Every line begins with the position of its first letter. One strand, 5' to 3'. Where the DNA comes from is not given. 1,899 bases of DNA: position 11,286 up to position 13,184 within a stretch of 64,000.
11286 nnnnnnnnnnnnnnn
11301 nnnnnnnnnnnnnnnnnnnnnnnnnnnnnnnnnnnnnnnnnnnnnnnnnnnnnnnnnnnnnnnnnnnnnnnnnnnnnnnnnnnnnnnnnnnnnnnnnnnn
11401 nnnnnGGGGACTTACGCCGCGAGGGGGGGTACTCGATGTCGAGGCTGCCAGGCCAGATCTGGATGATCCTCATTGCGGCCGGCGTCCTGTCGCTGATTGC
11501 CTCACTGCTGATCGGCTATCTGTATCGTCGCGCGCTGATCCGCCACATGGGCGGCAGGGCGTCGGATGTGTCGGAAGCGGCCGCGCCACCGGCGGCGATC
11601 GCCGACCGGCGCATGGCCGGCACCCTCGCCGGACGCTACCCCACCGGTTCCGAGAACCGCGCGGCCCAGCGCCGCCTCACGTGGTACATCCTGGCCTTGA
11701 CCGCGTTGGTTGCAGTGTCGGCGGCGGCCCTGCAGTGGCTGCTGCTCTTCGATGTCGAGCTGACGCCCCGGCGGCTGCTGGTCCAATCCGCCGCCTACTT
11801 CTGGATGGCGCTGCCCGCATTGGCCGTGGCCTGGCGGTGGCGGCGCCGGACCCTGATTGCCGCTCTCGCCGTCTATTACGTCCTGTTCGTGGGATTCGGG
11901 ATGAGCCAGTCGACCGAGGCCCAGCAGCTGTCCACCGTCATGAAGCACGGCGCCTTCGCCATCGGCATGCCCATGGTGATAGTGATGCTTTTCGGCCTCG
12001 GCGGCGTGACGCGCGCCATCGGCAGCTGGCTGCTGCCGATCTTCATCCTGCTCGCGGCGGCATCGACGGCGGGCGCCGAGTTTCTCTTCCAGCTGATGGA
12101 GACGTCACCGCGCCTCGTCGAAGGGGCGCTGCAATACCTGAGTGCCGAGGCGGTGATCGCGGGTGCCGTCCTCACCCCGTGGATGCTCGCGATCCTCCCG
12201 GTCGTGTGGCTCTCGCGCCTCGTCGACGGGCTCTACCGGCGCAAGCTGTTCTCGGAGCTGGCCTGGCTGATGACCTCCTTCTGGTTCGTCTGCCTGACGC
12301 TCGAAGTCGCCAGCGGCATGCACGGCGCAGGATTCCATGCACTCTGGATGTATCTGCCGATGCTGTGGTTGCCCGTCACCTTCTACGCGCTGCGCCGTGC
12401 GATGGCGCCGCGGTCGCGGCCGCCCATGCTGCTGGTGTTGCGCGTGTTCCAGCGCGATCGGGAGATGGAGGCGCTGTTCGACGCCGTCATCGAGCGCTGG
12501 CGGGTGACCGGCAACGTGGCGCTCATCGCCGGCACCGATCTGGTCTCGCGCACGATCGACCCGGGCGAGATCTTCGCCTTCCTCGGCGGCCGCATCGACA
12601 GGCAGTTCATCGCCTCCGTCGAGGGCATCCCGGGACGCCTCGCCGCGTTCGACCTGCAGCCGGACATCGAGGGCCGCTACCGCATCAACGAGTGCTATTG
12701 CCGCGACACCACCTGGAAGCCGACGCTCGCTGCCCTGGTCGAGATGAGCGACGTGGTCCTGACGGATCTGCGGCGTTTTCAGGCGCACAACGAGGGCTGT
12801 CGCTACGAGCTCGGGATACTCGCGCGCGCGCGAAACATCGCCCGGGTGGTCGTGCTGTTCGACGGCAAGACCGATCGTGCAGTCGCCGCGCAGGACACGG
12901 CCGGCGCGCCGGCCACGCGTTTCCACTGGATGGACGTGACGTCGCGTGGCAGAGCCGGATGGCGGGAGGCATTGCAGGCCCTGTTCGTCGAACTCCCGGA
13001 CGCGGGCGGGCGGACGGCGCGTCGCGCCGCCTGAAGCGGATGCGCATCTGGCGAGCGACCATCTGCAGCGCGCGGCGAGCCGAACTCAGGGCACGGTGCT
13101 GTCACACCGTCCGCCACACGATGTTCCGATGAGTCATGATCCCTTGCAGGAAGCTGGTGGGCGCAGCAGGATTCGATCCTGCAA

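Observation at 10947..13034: Uncharacterised two-gene cassette beside a tRNA gene: small secreted Cys-protein plus an 8-TM membrane protein with an unassigned cytoplasmic alpha/beta domain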

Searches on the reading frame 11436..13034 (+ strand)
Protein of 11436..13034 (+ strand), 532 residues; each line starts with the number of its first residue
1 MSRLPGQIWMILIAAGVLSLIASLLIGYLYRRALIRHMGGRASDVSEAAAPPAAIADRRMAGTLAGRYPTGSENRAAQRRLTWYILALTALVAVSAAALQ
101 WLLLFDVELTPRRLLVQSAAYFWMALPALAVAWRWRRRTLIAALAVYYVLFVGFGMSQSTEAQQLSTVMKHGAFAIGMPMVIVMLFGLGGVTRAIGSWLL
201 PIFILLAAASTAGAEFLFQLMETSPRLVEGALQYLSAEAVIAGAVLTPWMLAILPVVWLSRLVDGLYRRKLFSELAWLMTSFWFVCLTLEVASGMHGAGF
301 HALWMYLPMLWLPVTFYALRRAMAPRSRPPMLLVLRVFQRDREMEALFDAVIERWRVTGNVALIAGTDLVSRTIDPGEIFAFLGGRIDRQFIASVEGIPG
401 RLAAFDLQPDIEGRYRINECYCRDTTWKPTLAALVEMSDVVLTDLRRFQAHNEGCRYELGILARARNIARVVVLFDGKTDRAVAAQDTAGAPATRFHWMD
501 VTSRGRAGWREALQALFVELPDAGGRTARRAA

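Call 4: search_protein_families(library=pfam, proteins=[window:11436-13034:+], max_evalue=1)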
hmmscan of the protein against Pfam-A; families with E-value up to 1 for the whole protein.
window:11436-13034:+ (532 aa): 0 families

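Call 5: search_protein_families(library=ncbifam, proteins=[window:11436-13034:+], max_evalue=1)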
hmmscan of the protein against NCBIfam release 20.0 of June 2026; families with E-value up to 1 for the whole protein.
window:11436-13034:+ (532 aa): 0 families

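Call 6: search_protein_families(library=padloc, proteins=[window:11436-13034:+], max_evalue=1)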
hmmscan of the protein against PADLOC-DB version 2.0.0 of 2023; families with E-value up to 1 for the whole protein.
window:11436-13034:+ (532 aa): 0 families

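Call 7: find_homologous_proteins(query=window:11436-13034:+)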
Query window:11436-13034:+ (532 aa): 116 proteins with E <= 0.001 among 8000 candidates.
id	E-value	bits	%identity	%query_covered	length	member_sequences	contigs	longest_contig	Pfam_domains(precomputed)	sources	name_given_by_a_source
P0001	0.0e+0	1145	98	100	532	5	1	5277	-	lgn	-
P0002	0.0e+0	1027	88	99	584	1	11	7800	-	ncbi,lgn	-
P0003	9.5e-295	996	85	100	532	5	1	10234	-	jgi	jgi:hypothetical protein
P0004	8.2e-286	967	84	100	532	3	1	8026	-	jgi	jgi:hypothetical protein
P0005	5.2e-277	938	82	99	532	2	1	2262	-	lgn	-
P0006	2.0e-177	609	88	59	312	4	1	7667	-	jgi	jgi:hypothetical protein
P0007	5.9e-166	571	54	97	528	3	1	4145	-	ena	-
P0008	1.9e-162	560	53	97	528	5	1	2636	-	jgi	jgi:hypothetical protein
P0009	1.4e-133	465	58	68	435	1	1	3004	-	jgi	jgi:hypothetical protein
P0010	1.5e-129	451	46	99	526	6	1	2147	-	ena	-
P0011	1.7e-115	405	45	99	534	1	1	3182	-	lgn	-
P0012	3.9e-115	404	45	94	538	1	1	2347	-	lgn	-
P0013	6.5e-115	403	46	86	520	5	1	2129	-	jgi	jgi:hypothetical protein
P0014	2.1e-114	401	46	86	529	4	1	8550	-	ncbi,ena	-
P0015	2.4e-114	401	45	93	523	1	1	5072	-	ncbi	-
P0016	4.1e-113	397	47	84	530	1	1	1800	-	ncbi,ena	-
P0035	2.2e-107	378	43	97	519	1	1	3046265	-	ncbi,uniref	ncbi:hypothetical protein [Piscinibacter sp.]|uniref:hypothetical protein n=1 Tax=Piscinibacter sp. 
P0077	3.8e-99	351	39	94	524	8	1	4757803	-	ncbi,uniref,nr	ncbi:hypothetical protein [Dechloromonas sp. A34]|uniref:hypothetical protein n=1 Tax=Dechloromonas 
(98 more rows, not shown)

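Call 11: find_encoding_contigs(protein=P0035, flank=6000, max_places=2)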
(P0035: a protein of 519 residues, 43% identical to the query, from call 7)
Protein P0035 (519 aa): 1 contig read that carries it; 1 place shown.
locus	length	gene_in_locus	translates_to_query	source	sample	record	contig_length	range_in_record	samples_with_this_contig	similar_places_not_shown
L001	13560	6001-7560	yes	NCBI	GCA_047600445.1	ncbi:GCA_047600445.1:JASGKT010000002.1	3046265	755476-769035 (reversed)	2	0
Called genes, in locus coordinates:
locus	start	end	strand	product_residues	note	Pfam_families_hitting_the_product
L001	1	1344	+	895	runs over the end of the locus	PF17900:Peptidase_M1_N, PF01433:Peptidase_M1, PF11940:DUF3458, PF17432:DUF3458_C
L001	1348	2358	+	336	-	PF00316:FBPase, PF18913:FBPase_C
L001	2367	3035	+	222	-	PF00300:His_Phos_1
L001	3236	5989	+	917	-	PF00497:SBP_bac_3, PF12974:Phosphonate-bd (faint), PF00497:SBP_bac_3, PF00512:HisKA, PF02518:HATPase_c, PF00072:Response_reg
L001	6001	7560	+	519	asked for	-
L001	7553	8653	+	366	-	PF07819:PGAP1, PF24096:DUF7379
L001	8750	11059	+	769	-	PF00390:malic, PF03949:Malic_M, PF01515:PTA_PTB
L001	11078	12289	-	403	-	PF02627:CMD, PF00561:Abhydrolase_1, PF00975:Thioesterase (weak), PF12146:Hydrolase_4, PF12697:Abhydrolase_6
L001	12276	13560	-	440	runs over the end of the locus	PF01595:CNNM, PF00571:CBS (faint), PF03471:CorC_HlyC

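Call 12: find_encoding_contigs(protein=P0077, flank=6000, max_places=2)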
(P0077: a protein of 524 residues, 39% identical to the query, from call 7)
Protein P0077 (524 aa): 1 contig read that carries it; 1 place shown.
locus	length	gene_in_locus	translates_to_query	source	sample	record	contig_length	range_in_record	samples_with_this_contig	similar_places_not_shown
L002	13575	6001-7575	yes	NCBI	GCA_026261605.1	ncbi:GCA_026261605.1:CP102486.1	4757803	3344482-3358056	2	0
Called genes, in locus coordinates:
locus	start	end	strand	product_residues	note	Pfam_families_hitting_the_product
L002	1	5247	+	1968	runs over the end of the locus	PF24096:DUF7379, PF02450:LCAT (weak), PF12146:Hydrolase_4 (weak), PF24096:DUF7379 (weak), PF12770:CHAT, PF20308:TPR-S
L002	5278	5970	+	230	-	PF01476:LysM (weak), PF13539:Peptidase_M15_4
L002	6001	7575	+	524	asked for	-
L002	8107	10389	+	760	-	PF04984:Phage_sheath_1, PF17482:Phage_sheath_1C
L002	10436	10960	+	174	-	PF06841:Phage_T4_gp19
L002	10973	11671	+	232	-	-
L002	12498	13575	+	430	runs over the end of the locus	PF14065:Pvc16_N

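Call 13: find_related_loci(query=A1, collection=genome_contigs, flank=8000)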
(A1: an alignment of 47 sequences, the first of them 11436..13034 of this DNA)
Query A1 (532 aa) in genome_contigs; peptide patterns used: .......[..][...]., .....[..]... (x = any residue, [..] = any of these).
250 stretches matched a pattern; 204 encode a relative of the query (tblastn E <= 1e-3); the best 80 are kept; 80 distinct loci.
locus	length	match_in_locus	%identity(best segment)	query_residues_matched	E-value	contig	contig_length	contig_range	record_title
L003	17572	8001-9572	82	1-528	0e+0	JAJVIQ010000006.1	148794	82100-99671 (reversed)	MAG: Gammaproteobacteria bacterium isolate Bin_9R c_000000000537, whole genome shotgun sequence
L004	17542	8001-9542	42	1-518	6e-114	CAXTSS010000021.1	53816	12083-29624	MAG TPA_asm: uncultured Rhizobacter sp. isolate public_SRR11456922_metawrap_bin.1 genome assembly, contig: public_SRR114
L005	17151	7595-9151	42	1-523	2e-112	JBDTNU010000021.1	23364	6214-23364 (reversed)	MAG: Caldimonas sp. isolate cluster3_bin.158 NODE_7216_length_23364_cov_13.521043, whole genome shotgun sequence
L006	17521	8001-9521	43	6-519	4e-110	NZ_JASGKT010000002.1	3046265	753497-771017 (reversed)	MAG: Piscinibacter sp. isolate 5N061 JMF-2111-06-0005.ont.bin.61_1, whole genome shotgun sequence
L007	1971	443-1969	41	6-515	2e-114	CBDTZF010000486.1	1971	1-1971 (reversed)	MAG TPA_asm: uncultured Rhodocyclaceae bacterium isolate SRR7614695_binner13_Refined_1 genome assembly, contig: ERZ23877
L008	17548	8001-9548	42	6-523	3e-107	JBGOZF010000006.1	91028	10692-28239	MAG: Rhodocyclaceae bacterium isolate OBJ_0618_130150_23 k141_4177381_length_91028_cov_13.3104, whole genome shotgun seq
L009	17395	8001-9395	45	56-518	1e-106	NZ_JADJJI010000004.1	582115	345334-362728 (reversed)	MAG: Piscinibacter sp. isolate Ejby_18-Q3-R6-50_BATAC.337 tig00000854-10-5825400, whole genome shotgun sequence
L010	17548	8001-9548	40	6-528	2e-106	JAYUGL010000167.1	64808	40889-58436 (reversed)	MAG: Sterolibacteriaceae bacterium isolate GFS_8094 GFS_8094_166, whole genome shotgun sequence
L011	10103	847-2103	48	109-528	7e-106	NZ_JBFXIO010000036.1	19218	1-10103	MAG: Piscinibacter sp. isolate CA_2019_TPIn_3 NODE_9368_length_19218_cov_4.589964_TPIn, whole genome shotgun sequence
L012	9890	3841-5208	46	70-528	1e-105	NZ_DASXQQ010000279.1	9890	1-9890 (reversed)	MAG: Piscinibacter sp. isolate SMAG_U4617 k141_2976823, whole genome shotgun sequence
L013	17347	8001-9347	44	72-518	1e-105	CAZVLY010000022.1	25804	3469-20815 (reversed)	MAG TPA_asm: uncultured Piscinibacter sp. isolate SRP170004_co1_75 genome assembly, contig: NODE_2832_length_25804_cov_1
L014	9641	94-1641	44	6-522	1e-105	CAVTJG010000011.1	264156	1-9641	MAG: uncultured beta proteobacterium isolate MFD05684.bin.1.75 genome assembly, contig: contig_36640, whole genome shotg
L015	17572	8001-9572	42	4-526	5e-105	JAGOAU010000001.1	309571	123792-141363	MAG: Azonexus sp. isolate Go_SlAct_bin_363 Go_SlAct_34_length_309571_cov_26.680049, whole genome shotgun sequence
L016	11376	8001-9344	46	70-518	1e-104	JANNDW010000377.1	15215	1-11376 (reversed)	MAG: Methylibium sp. isolate OTE_75_metabat_516_sub OTE_75_k141_2225335, whole genome shotgun sequence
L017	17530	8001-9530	39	6-517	5e-104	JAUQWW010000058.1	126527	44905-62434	MAG: Gallionellaceae bacterium isolate BIN13 contig_111680, whole genome shotgun sequence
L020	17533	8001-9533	43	1-517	8e-104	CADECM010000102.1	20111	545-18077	MAG: uncultured beta proteobacterium isolate Betaproteobacteria sp. RBC024 genome assembly, contig: MAG024_102, whole ge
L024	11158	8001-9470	44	30-518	1e-103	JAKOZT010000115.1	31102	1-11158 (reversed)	MAG: Pseudomonadota bacterium isolate USSF_maxbin.046 k201_835610, whole genome shotgun sequence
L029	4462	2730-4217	40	21-517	9e-103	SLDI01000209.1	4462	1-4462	MAG: Phycisphaeraceae bacterium isolate CSSed162cmB_538 CSSed16-2cmB-106809, whole genome shotgun sequence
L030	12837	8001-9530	40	6-517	2e-101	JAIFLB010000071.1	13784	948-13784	MAG: Betaproteobacteria bacterium isolate bin_151 scaffold_17004, whole genome shotgun sequence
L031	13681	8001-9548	41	1-524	3e-101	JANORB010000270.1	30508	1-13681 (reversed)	MAG: Methylibium sp. isolate VAR_4_metabat_225 VAR_4_k141_732875, whole genome shotgun sequence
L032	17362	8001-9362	45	70-517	4e-101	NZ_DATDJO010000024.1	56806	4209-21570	MAG: Povalibacter sp. isolate SMAG_U332 k141_814964, whole genome shotgun sequence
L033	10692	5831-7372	40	6-518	8e-101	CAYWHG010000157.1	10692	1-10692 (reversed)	MAG TPA_asm: uncultured Steroidobacter sp. isolate SRP344714_co2_53 genome assembly, contig: NODE_16322_length_10692_cov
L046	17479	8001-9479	38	6-500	3e-98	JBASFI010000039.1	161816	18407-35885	MAG: Azonexus sp. isolate MFD03500_ilm_asm_bin9 k127_8692, whole genome shotgun sequence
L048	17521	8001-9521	40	6-517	2e-98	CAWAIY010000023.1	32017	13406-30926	MAG: uncultured Verrucomicrobiae bacterium isolate MFD02416.bin.2.223 genome assembly, contig: contig_46880, whole genom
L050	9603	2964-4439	39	6-500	4e-98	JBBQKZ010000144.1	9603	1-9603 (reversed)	MAG: Burkholderiales bacterium isolate Co_metawrap_534 Cmw_534_k141_11861581_length_9603_cov_9.9962, whole genome shotgu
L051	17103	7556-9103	40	6-528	1e-110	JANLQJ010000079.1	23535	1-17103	MAG: Hyphomicrobiaceae bacterium isolate OTE_38_metabat_220 OTE_38_k141_2865313, whole genome shotgun sequence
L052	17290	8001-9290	43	70-499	5e-98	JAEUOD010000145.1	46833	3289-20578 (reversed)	MAG: Dechloromonas sp. isolate new MAG-190 k141_400887, whole genome shotgun sequence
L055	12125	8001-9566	39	4-527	1e-97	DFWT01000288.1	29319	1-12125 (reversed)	MAG TPA_asm: Rhodoferax sp. UBA4127 UBA4127_contig_177, whole genome shotgun sequence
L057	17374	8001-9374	42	67-518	2e-97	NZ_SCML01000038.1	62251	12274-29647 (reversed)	Hydrogenophaga sp. 2FB NODE_38_length_62251_cov_19.667305, whole genome shotgun sequence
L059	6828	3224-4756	41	6-517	5e-97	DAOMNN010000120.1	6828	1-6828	MAG TPA_asm: Rhodocyclaceae bacterium isolate AMR_MDS_5911 NODE_4431_length_6828_cov_14.421970, whole genome shotgun seq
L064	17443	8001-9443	39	20-500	1e-99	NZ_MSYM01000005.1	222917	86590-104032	Rhodoferax antarcticus ANT.BR grfa_new.contig.4_1, whole genome shotgun sequence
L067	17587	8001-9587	39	1-530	5e-95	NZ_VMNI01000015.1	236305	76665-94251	Denitromonas ohlonensis strain SFB-1 k141_79, whole genome shotgun sequence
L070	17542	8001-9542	38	1-517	8e-95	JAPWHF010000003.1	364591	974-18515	Zoogloeaceae bacterium G21618-S1 NODE_3_length_364591_cov_51.6114, whole genome shotgun sequence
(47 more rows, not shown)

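Call 17: predict_structure(alignment_id=A1)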
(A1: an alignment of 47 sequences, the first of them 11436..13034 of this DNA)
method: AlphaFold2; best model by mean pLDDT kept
length: 532 residues; sequences in the alignment: 47
mean_pLDDT: 84.7   pTM: 0.86
mean pLDDT of the five models: 84.7, 84.2, 83.8, 82.8, 82.7
residues with pLDDT >= 90: 221; 70-90: 250; 50-70: 35; < 50: 26
segments of 3 or more residues with pLDDT < 50: 44-50, 56-64, 522-525, 528-532
pLDDT, mean of each block of 10 residues (from residue 1): 71 89 90 82 50 50 60 92 97 97 91 94 95 90 96 90 86 88 83 83 86 88 91 91 85 78 84 90 92 87 95 92 84 78 85 92 72 73 80 88 90 90 87 92 92 91 91 93 92 91 77 82 48 45
secondary structure, 60 per line:
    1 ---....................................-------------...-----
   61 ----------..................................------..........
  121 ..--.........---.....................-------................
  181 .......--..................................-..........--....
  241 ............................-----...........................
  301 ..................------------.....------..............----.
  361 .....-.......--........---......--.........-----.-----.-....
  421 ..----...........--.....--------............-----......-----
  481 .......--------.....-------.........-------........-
elements in order: H4-39 H71-104 H111-122 H125-133 H137-157 H165-187 H190-223 H225-234 H237-268 H274-318 E331-335 H342-355 E360-365 H367-373 H376-383 H387-390 H395-403 E417-422 H427-437 E440-444 H453-464 E470-475 H481-487 E496-500 H508-516 H524-531

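Call 23: search_protein_families(library=pfam, proteins=[L064:1777-7212:+, L055:7276-7971:+, L011:1973-3316:+], max_evalue=0.01)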
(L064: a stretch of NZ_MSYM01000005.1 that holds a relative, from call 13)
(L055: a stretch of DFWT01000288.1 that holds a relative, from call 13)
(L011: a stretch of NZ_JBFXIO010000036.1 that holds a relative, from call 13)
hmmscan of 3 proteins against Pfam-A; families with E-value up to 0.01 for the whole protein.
L064:1777-7212:+ (1811 aa): 6 families
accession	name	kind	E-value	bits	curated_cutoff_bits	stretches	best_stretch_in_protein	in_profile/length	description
PF24096.1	DUF7379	-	3.1e-32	112.5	33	2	167-252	1-88/191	Domain of unknown function (DUF7379)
PF12770.12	CHAT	-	2.8e-28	99.6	24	1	1190-1470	3-289/289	CHAT domain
PF20308.4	TPR-S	-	1.3e-14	55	27.6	1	1555-1684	2-100/102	Tetratricopeptide Repeats-Sensor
PF02450.21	LCAT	-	1.4e-07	31.6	21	1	590-680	87-172/392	Lecithin:cholesterol acyltransferase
PF00656.27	Peptidase_C14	-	0.0003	21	21.4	1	1266-1384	3-131/233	Caspase domain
PF05057.20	DUF676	-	0.00071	19.6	20.3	1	604-676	58-131/217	Putative serine esterase (DUF676)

L055:7276-7971:+ (231 aa): 1 family
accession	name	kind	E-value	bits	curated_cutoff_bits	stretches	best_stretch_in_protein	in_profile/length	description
PF08291.16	Peptidase_M15_3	-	4.7e-07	30.3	23.2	1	74-170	2-91/108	Peptidase M15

L011:1973-3316:+ (447 aa): 6 families
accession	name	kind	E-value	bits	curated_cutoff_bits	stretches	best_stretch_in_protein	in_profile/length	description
PF07819.20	PGAP1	-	3.1e-09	37.4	24.3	1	257-350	89-184/233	PGAP1-like alpha/beta domain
PF24096.1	DUF7379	-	1.6e-06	28.7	33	1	242-319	56-130/191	Domain of unknown function (DUF7379)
PF00561.26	Abhydrolase_1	-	0.00028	21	25.8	1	256-334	66-141/245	alpha/beta hydrolase fold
PF05057.20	DUF676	-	0.0041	17.1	20.3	0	236-282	55-101/217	Putative serine esterase (DUF676)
PF06259.18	Abhydrolase_8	-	0.0073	16.4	20.5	0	244-302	91-145/178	Alpha/beta hydrolase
PF12146.15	Hydrolase_4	-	0.0085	15.9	27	0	248-317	67-127/239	Serine aminopeptidase, S33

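Call 30: search_protein_families(library=pfam, proteins=[L003:6597-7508:+, L003:6540-7562:-, L003:5695-6504:+, L003:4590-5681:+, L003:4064-4564:+, L003:2696-3943:+, L003:9733-11268:-, L003:9676-10923:+, L003:7172-7966:+], max_evalue=0.001)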
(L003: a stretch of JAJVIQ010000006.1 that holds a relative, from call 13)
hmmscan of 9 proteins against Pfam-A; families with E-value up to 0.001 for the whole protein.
L003:6597-7508:+ (303 aa): 1 family
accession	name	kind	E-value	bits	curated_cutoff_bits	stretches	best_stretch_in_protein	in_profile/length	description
PF00089.32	Trypsin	-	2e-11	44.6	20.6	1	49-243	31-207/220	Trypsin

L003:6540-7562:- (340 aa): 0 families

L003:5695-6504:+ (269 aa): 1 family
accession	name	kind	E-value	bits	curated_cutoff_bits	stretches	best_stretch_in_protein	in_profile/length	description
PF01180.27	DHO_dh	-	4.8e-15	55.9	27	2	7-52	5-51/291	Dihydroorotate dehydrogenase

L003:4590-5681:+ (363 aa): 1 family
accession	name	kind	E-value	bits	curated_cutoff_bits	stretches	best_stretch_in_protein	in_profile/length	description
PF00266.25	Aminotran_5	-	3.5e-31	108.9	21.5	1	4-348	1-371/371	Aminotransferase class-V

L003:4064-4564:+ (166 aa): 1 family
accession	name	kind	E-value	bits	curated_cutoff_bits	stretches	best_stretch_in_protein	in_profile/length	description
PF06181.16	Urate_ox_N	-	9.9e-11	42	26.9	1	83-166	162-244/295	Urate oxidase N-terminal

L003:2696-3943:+ (415 aa): 3 families
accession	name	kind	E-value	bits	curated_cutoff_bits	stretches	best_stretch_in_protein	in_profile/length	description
PF04055.27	Radical_SAM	-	1.6e-25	90.6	29.5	1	55-211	2-166/166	Radical SAM superfamily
PF13186.11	SPASM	-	8.3e-08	32.8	21.5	1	283-345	3-67/67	Iron-sulfur cluster-binding domain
PF13353.11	Fer4_12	-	0.00042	21.1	22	1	59-125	14-82/137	4Fe-4S single cluster domain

L003:9733-11268:- (511 aa): 2 families
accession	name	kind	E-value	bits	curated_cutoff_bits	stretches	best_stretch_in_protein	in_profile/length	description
PF01012.27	ETF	-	7.3e-31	107.8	26.7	1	194-368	1-178/181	Electron transfer flavoprotein domain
PF00766.25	ETF_alpha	-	5.7e-28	97.2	27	1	391-471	2-81/81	Electron transfer flavoprotein FAD-binding domain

L003:9676-10923:+ (415 aa): 0 families

L003:7172-7966:+ (264 aa): 0 families

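Call 44: find_encoding_contigs(protein=P0007, flank=5000, max_places=3)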
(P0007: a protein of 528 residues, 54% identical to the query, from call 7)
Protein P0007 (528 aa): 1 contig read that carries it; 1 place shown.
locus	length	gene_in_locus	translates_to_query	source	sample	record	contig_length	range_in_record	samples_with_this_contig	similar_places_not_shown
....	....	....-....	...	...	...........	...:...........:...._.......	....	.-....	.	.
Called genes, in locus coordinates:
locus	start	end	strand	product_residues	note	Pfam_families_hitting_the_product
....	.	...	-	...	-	?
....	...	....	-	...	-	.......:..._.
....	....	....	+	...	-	-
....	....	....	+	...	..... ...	-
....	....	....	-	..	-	?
